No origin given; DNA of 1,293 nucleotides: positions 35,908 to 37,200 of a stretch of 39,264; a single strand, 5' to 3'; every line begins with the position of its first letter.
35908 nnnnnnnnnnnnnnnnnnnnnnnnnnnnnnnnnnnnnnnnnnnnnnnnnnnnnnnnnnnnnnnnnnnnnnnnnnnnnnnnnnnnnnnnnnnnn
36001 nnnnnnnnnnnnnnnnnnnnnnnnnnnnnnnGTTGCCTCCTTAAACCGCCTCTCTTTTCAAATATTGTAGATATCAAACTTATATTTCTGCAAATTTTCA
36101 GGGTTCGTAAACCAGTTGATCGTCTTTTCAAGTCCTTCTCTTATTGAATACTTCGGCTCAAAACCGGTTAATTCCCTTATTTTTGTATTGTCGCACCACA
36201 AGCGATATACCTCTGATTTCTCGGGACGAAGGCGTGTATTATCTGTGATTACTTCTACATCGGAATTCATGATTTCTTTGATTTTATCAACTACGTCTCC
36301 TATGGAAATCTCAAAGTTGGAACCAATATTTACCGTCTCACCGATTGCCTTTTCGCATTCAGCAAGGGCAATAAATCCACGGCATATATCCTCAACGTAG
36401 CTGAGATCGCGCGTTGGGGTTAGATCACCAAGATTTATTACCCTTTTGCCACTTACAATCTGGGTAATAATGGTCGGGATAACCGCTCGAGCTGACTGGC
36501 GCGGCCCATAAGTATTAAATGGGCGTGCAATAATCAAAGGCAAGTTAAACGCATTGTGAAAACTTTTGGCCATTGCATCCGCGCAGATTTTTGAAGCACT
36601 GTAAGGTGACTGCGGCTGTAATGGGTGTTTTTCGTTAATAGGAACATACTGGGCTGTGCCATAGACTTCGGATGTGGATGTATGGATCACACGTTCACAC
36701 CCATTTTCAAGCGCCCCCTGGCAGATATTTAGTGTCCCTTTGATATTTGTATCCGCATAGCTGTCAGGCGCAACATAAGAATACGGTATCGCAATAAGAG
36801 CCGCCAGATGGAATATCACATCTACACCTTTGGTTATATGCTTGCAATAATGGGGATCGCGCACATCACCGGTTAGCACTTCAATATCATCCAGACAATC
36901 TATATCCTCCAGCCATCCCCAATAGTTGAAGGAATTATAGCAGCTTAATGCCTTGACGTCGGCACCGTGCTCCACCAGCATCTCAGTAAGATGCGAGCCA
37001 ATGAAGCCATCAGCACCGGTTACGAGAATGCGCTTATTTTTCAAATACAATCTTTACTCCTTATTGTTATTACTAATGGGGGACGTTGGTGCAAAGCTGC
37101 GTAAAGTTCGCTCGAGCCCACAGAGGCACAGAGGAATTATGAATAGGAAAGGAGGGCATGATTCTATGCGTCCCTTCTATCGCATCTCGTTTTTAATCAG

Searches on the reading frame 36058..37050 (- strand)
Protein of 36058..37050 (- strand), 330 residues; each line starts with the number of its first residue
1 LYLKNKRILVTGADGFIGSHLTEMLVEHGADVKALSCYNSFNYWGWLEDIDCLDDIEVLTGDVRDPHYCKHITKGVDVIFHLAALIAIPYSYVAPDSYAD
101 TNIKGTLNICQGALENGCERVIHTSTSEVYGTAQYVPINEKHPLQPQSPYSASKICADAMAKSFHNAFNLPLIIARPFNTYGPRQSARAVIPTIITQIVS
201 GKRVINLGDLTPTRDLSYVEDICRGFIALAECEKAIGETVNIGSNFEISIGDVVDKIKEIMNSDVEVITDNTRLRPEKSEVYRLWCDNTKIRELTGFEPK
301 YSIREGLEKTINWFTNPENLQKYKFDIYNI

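Call 3: search_protein_families(library=pfam, proteins=[window:36058-37050:-], max_evalue=0.01)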
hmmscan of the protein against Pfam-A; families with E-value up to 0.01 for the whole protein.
window:36058-37050:- (330 aa): 9 families
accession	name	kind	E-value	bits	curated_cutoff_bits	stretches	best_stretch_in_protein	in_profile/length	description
PF16363.11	GDP_Man_Dehyd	-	2.9e-71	241.1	27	1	9-310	1-332/332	GDP-mannose 4,6 dehydratase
PF01370.27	Epimerase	-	9.9e-58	195.8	20.9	1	8-243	1-240/240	NAD dependent epimerase/dehydratase family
PF01073.25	3Beta_HSD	-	5.4e-26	91.7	22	1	9-227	1-226/280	3-beta hydroxysteroid dehydrogenase/isomerase family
PF02719.21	Polysacc_synt_2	-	2.6e-15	56.8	20.2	1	8-224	1-211/293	Polysaccharide biosynthesis protein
PF07993.18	NAD_binding_4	-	2.8e-15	56.6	20.1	1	10-182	1-209/258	Male sterility protein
PF04321.23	RmlD_sub_bind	-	1.5e-10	41.1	27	1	7-158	2-133/287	RmlD substrate binding domain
PF05368.20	NmrA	-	7.3e-07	29.5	27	1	5-126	2-107/298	NmrA-like family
PF13460.12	NAD_binding_10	-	9.4e-07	29.3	27.2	1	12-134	1-106/184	NAD(P)H-binding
PF00106.31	adh_short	-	2.5e-06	27.6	26.6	1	6-166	1-165/195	short chain dehydrogenase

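Call 22: search_protein_families(library=ncbifam, proteins=[window:36058-37050:-], max_evalue=0.01)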
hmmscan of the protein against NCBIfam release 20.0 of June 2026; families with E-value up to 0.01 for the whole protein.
window:36058-37050:- (330 aa): 42 families (the best 25 are shown)
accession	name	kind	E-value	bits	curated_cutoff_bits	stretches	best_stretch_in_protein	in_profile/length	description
TIGR04180.1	EDH_00030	hypoth_equivalog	3.4e-154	512.2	475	1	8-302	1-297/297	NAD-dependent 4,6-dehydratase LegB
TIGR01181.1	dTDP_gluc_dehyt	equivalog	5.9e-56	189.9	365.1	1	7-319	1-316/321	dTDP-glucose 4,6-dehydratase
TIGR01179.1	galE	equivalog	8.6e-43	146.4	262.3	1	7-316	1-327/332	UDP-glucose 4-epimerase GalE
NF007582.0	PRK10217.1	equivalog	3.7e-30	105.2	698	1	6-322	2-339/355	dTDP-glucose 4,6-dehydratase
TIGR02622.1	CDP_4_6_dhtase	equivalog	4.9e-30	104.9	278.45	1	4-316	3-332/352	CDP-glucose 4,6-dehydratase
TIGR03466.1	HpnA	hypoth_equivalog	8.1e-30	103.8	367.65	1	7-263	2-248/327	hopanoid-associated sugar epimerase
NF007490.0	PRK10084.1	subfamily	2e-29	102.7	649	1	7-318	2-338/361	dTDP-glucose 4,6-dehydratase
NF011728.1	PRK15181.1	equivalog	1.1e-28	100.2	760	1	3-316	13-339/348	Vi polysaccharide biosynthesis UDP-N-acetylglucosaminuronic acid C-4 epimerase TviC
TIGR01472.1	gmd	equivalog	9.1e-23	81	415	1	8-305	3-329/342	GDP-mannose 4,6-dehydratase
TIGR02197.1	heptose_epim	equivalog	1.6e-20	73.6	274.6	1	8-315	1-314/316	ADP-glyceromanno-heptose 6-epimerase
NF007956.0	PRK10675.1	subfamily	3.2e-20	72.5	394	1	7-313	2-328/338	UDP-glucose 4-epimerase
NF042422.1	oxyalk_red_OleD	equivalog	1.1e-19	71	580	1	7-265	2-247/329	2-alkyl-3-oxoalkanoate reductase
NF047922.1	GDPFucSynFcl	equivalog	1.9e-19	70.2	500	1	94-317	73-304/308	GDP-L-fucose synthase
NF042423.1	oxyalk_red_Shew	equivalog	1.3e-18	67.2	580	1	4-229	7-220/331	2-alkyl-3-oxoalkanoate reductase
TIGR03589.1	PseB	equivalog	2.1e-17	63.1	407.75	1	3-255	2-238/324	UDP-N-acetylglucosamine 4,6-dehydratase (inverting)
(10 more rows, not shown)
